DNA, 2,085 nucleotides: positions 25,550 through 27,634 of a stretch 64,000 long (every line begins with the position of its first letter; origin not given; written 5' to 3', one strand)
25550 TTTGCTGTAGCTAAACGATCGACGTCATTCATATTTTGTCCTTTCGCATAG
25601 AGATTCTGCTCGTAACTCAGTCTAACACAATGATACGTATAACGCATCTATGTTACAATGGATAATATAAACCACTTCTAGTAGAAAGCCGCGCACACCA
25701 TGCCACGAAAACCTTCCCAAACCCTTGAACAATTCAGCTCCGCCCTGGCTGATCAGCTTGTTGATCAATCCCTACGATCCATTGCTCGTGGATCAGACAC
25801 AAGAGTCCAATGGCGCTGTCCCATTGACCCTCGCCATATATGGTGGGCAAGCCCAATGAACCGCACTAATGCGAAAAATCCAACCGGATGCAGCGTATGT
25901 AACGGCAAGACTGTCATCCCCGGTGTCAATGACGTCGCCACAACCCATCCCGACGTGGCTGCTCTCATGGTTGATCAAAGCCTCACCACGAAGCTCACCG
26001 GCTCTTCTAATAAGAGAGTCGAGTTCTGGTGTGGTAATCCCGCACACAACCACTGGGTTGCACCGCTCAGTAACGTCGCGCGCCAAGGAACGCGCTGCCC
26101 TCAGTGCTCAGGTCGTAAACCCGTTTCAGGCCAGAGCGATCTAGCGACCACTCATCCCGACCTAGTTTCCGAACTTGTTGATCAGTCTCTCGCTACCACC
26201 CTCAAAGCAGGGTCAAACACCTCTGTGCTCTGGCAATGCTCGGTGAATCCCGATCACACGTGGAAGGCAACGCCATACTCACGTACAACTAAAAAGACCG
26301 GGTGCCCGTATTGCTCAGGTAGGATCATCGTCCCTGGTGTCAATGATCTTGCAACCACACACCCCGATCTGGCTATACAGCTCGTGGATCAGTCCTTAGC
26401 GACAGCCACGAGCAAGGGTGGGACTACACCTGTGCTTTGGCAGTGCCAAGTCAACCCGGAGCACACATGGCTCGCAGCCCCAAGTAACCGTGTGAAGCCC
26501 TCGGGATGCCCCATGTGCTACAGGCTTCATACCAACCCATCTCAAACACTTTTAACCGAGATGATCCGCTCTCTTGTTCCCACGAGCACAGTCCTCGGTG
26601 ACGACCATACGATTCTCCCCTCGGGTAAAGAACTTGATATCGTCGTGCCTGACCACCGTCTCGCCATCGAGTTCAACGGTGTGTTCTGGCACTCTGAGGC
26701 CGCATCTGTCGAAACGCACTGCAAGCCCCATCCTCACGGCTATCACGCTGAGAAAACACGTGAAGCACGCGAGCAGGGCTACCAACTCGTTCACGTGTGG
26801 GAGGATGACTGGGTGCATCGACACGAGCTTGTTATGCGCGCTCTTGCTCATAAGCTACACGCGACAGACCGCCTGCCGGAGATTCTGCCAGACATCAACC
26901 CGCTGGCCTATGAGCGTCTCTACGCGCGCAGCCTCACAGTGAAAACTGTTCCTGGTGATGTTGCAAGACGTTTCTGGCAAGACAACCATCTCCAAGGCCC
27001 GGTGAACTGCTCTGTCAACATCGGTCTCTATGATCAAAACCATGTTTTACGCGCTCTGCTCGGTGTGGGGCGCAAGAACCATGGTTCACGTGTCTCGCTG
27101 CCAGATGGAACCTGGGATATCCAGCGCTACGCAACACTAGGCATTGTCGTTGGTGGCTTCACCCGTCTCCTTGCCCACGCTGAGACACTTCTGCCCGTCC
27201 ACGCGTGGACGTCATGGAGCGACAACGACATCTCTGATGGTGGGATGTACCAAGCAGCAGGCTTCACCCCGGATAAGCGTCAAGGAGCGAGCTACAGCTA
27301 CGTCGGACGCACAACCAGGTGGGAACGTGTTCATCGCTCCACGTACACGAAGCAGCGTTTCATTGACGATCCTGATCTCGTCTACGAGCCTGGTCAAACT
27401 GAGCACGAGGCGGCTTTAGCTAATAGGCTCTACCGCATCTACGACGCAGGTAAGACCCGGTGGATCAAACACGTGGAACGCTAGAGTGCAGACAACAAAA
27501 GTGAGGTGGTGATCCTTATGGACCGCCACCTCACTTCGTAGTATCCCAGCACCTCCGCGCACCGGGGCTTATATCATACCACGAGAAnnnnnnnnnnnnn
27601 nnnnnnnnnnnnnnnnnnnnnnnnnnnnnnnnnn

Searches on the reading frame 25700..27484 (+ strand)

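Call 53: search_protein_families(library=phrogs, proteins=[window:25700-27484:+], max_evalue=0.00001)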
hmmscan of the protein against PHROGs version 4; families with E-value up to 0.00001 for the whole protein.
window:25700-27484:+ (594 aa): 5 families
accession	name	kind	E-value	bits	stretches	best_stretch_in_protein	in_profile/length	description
phrog_3339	-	DNA, RNA and nucleotide metabolism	6.4e-62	211.3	1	270-590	244-533/536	homing endonuclease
phrog_559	-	DNA, RNA and nucleotide metabolism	2.1e-61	209.4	1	102-592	147-601/607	HNH endonuclease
phrog_681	-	DNA, RNA and nucleotide metabolism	3.7e-19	69.7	1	30-208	263-431/576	endonuclease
phrog_29804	-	unknown function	4.6e-07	30.1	1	310-532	276-468/534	-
phrog_9902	-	unknown function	6.1e-06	26.9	0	237-342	40-138/210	-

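Call 54: search_protein_families(library=pfam, proteins=[window:25700-27484:+], max_evalue=0.001)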
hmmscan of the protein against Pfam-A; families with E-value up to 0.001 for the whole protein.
window:25700-27484:+ (594 aa): 2 families
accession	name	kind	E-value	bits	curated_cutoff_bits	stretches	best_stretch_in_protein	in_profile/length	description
PF14311.12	DUF4379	-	2.7e-37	127.2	24.5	4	165-208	15-56/56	Probable Treble clef zinc finger domain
PF18741.7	MTES_1575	-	0.00046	20.6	38.2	0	309-386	24-96/96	REase_MTES_1575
